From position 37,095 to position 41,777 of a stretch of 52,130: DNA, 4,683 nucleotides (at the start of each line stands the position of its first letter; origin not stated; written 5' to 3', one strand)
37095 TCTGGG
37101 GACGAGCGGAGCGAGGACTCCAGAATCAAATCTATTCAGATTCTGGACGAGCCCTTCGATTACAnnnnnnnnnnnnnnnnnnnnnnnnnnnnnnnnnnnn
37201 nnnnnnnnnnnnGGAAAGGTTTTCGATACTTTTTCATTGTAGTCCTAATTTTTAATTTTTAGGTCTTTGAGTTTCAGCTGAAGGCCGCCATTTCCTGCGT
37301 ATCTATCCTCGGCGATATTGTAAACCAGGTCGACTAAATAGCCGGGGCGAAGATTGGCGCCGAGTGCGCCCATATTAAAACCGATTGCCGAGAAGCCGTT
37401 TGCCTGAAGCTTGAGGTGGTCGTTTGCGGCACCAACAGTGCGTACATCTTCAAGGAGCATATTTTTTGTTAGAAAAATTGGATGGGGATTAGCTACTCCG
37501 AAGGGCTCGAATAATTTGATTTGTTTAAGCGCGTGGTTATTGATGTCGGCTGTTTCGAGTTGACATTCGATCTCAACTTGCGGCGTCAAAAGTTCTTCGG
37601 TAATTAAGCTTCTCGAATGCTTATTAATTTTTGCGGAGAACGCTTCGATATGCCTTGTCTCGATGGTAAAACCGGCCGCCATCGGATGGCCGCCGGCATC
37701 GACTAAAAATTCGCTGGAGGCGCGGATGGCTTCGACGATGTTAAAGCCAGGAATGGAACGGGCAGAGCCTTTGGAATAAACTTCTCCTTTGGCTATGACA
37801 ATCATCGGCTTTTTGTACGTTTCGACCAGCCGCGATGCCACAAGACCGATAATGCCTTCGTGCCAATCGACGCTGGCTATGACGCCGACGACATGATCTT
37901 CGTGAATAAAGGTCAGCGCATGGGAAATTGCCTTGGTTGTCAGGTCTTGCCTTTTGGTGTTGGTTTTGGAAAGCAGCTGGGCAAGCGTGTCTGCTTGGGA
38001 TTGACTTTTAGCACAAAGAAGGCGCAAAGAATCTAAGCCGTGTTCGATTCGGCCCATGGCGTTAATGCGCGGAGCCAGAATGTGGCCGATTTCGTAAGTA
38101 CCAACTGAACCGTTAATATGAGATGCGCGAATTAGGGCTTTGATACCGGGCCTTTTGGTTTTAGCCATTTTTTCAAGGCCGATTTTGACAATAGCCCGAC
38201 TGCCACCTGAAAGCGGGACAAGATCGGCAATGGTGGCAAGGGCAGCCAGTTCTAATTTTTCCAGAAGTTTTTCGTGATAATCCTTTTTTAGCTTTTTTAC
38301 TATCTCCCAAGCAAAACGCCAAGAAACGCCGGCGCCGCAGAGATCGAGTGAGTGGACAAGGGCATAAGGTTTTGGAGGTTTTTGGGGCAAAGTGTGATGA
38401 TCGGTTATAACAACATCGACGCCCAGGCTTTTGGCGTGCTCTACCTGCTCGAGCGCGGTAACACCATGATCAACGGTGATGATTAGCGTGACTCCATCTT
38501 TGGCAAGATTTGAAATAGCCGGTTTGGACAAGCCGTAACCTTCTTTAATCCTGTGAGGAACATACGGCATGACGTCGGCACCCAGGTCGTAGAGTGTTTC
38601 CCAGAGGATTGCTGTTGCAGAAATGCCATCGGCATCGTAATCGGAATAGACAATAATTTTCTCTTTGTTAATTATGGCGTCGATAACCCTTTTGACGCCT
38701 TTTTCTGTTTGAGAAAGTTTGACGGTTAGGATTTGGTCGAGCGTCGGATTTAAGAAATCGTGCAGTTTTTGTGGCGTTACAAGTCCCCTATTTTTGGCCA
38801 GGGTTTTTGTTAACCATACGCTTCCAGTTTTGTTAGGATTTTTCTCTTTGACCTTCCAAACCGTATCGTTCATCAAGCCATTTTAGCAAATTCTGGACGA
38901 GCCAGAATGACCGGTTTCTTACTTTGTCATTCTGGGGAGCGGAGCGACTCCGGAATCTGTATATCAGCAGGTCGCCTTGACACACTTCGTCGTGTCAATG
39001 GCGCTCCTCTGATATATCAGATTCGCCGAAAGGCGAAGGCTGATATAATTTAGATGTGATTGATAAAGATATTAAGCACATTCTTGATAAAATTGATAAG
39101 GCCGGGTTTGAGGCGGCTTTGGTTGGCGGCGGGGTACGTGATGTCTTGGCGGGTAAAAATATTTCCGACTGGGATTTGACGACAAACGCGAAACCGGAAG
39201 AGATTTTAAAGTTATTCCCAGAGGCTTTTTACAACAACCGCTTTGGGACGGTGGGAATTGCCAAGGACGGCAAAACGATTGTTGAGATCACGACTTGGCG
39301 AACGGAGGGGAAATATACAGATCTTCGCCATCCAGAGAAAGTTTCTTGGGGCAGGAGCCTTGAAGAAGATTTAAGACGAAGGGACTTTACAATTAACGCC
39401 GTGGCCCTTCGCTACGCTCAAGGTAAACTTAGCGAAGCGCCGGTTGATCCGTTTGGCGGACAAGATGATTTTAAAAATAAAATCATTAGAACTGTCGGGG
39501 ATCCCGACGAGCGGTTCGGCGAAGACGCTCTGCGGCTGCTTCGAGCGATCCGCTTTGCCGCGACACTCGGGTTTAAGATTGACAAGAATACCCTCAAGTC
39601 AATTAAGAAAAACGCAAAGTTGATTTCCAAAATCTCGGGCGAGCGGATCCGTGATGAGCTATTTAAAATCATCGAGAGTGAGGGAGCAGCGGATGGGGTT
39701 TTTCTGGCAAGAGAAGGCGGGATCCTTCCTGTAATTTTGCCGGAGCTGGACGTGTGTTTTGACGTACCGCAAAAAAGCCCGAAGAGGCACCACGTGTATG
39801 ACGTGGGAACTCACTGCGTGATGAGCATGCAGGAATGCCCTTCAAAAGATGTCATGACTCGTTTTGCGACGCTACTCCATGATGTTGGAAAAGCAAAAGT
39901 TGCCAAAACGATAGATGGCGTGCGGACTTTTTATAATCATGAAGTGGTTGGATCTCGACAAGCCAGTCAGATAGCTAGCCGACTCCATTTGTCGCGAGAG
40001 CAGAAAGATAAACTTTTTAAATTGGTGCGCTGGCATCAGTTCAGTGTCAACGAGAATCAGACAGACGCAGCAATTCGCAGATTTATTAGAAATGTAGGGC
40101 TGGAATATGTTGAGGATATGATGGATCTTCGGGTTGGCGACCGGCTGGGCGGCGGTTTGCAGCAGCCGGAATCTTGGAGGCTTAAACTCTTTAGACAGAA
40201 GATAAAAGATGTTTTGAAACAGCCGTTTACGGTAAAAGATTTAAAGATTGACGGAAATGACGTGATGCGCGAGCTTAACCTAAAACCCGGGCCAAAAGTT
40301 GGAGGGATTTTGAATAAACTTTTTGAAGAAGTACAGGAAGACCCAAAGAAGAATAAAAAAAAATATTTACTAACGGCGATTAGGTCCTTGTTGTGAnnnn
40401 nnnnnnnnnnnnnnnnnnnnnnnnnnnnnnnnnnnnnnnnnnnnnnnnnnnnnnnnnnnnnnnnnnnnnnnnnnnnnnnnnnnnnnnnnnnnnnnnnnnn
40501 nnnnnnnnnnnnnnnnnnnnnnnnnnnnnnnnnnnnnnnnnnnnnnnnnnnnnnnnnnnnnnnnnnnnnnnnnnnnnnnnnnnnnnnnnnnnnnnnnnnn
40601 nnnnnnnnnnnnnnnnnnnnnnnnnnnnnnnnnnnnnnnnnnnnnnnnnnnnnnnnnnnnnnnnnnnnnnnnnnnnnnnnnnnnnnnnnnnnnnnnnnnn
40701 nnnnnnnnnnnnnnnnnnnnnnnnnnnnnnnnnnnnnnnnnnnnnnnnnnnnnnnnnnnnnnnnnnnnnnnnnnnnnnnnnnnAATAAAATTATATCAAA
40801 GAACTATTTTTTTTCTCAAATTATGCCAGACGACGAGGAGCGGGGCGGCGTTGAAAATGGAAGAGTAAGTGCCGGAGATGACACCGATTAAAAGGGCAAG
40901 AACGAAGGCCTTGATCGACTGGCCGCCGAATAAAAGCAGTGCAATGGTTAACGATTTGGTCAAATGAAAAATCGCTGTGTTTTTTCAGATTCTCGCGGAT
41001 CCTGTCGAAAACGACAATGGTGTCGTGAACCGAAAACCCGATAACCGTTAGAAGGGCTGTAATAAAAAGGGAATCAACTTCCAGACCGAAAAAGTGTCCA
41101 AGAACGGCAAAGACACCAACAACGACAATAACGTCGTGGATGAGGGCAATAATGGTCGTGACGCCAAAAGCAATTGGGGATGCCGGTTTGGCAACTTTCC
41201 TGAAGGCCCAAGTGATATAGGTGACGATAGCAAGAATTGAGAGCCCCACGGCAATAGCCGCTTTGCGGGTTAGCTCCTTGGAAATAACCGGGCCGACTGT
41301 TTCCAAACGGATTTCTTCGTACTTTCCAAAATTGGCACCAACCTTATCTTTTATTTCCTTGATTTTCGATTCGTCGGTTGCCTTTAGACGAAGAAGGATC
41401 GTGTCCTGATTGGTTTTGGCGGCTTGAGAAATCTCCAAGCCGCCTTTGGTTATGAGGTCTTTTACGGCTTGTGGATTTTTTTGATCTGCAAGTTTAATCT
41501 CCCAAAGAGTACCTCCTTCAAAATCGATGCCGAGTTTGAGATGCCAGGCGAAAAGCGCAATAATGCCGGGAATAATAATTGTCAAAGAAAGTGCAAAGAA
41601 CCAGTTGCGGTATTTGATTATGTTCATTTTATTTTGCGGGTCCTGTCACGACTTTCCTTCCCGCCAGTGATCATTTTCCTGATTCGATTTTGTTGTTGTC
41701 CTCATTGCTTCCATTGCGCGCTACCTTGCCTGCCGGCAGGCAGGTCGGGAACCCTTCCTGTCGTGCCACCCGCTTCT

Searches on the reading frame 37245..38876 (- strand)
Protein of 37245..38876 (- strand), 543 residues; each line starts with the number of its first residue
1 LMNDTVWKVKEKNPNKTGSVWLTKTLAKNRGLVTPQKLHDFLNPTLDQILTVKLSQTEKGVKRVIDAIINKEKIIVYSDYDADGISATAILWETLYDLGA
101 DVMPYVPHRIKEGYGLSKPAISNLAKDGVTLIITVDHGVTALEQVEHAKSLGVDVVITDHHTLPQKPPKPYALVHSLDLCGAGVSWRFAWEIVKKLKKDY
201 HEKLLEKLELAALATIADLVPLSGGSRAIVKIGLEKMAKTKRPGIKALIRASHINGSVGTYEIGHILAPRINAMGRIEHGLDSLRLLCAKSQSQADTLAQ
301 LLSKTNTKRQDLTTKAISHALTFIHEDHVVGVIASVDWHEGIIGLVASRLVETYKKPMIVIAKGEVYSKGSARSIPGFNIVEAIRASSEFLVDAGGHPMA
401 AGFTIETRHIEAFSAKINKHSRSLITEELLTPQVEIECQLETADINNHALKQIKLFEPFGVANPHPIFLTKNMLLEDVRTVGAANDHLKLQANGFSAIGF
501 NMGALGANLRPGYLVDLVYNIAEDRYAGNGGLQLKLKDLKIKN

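Call 77: search_protein_families(library=pfam, proteins=[window:37245-38876:-], max_evalue=0.00001)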
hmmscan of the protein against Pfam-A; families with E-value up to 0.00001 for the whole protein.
window:37245-38876:- (543 aa): 3 families
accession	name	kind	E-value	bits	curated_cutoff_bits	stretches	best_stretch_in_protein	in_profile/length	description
PF17768.7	RecJ_OB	-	5.7e-23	81.5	27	1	436-538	1-107/107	RecJ OB domain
PF01368.27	DHH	-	3e-21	76.4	28.1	1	73-204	1-113/125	DHH family, N-terminal domain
PF02272.25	DHHA1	-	5.8e-14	52.8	25.9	1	333-419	6-98/102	DHHA1 domain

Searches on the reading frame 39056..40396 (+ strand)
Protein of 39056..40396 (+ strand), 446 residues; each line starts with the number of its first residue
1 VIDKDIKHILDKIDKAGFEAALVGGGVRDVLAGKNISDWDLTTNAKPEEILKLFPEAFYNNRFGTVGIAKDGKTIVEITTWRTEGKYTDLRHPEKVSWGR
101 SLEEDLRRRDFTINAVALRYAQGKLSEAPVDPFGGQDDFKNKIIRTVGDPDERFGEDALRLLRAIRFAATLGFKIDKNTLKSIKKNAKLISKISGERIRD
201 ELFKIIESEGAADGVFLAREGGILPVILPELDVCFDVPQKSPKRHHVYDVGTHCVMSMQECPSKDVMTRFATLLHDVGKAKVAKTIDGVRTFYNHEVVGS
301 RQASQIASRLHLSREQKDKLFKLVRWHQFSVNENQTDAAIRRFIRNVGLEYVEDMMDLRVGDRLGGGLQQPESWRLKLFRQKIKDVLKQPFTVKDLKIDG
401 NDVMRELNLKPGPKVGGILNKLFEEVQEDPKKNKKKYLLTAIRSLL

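Call 77: search_protein_families(library=pfam, proteins=[window:39056-40396:+], max_evalue=0.00001)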
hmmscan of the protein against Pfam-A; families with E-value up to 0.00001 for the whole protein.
window:39056-40396:+ (446 aa): 4 families
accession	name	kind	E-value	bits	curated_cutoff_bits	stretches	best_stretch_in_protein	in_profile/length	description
PF01743.26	PolyA_pol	-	5.4e-31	108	23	1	22-145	3-126/126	Poly A polymerase head domain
PF12627.12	PolyA_pol_RNAbd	-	1.3e-18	66.9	22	1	172-232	1-61/64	Probable RNA and SrmB- binding site of polymerase A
PF13735.12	tRNA_NucTran2_2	-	4.2e-09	37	27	1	301-441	22-148/149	tRNA nucleotidyltransferase domain 2 putative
PF01966.28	HD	-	4.7e-07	30.5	22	1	246-333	4-91/116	HD domain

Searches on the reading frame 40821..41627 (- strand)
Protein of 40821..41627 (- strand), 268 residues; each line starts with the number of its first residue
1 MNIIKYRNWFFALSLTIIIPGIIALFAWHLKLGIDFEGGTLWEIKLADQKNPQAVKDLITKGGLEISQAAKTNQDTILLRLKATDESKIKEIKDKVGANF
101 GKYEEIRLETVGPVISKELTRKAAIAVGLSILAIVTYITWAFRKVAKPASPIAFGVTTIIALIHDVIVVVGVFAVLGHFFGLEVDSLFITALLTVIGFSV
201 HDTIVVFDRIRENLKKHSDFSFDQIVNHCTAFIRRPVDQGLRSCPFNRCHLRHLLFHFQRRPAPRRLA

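Call 77: search_protein_families(library=pfam, proteins=[window:40821-41627:-], max_evalue=0.00001)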
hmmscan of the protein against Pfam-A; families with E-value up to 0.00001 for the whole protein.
window:40821-41627:- (268 aa): 1 family
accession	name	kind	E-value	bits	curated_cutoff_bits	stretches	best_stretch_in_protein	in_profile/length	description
PF02355.23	SecD_SecF_C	-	1.9e-35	122.4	20.5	1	95-228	5-126/189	Protein export membrane protein SecD/SecF, C-terminal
